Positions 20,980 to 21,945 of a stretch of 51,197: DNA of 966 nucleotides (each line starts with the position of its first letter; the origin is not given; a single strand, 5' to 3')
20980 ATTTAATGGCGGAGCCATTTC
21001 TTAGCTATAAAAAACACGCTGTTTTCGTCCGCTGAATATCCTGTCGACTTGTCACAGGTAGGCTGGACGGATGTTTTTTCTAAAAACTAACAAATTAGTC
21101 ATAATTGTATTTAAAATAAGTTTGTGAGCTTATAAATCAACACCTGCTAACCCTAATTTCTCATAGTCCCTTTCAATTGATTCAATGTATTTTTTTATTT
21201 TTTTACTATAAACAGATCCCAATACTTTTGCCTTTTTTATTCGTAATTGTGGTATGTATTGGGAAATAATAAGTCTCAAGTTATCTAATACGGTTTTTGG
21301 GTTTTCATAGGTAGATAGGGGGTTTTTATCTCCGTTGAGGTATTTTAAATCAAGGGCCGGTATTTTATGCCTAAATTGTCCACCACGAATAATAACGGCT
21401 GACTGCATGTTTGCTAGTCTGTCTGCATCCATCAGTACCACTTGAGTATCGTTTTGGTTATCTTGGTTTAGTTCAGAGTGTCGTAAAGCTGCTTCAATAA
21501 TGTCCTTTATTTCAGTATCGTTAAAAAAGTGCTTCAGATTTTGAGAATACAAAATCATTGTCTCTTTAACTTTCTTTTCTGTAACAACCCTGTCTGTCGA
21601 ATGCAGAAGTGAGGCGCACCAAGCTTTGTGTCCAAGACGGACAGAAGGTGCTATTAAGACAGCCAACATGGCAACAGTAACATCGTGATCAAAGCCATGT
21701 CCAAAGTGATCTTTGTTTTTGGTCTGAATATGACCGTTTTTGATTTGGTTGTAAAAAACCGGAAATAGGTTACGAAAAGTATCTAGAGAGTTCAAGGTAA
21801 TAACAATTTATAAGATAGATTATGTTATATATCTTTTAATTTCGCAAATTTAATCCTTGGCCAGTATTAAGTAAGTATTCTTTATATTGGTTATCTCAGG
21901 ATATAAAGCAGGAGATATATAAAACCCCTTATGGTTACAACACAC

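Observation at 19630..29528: Predicted CDP-linked branched-chain 3,6-dideoxyhexose (yersiniose-like) pathway combined with a sugar C-methyltransferase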

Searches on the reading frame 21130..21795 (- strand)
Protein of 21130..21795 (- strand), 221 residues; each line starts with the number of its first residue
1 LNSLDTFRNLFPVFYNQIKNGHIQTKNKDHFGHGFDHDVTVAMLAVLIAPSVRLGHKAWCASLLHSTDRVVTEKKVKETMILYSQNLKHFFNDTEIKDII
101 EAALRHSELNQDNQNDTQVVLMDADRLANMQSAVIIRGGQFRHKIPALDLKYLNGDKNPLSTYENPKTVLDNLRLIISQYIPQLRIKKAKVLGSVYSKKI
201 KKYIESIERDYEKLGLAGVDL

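Call 3: search_protein_families(library=pfam, proteins=[window:21130-21795:-])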
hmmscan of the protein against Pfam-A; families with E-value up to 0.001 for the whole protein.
window:21130-21795:- (221 aa): 1 family
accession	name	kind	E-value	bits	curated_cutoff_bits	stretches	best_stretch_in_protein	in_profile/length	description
PF01966.28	HD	-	6.6e-05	23.6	22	1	35-130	2-116/116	HD domain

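Call 4: search_protein_families(library=ncbifam, proteins=[window:21130-21795:-])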
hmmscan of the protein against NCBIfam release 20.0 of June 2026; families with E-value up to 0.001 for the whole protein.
window:21130-21795:- (221 aa): 0 families

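Call 21: search_protein_families(library=pfam, proteins=[window:21130-21795:-], max_evalue=10)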
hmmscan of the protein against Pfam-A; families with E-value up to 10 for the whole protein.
window:21130-21795:- (221 aa): 2 families
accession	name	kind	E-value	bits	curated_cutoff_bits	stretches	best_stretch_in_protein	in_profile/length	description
PF01966.28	HD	-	6.6e-05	23.6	22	1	35-130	2-116/116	HD domain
PF22734.1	NNH2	-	0.13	12.3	27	1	82-109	62-85/181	NACHT N-terminal Helical domain 2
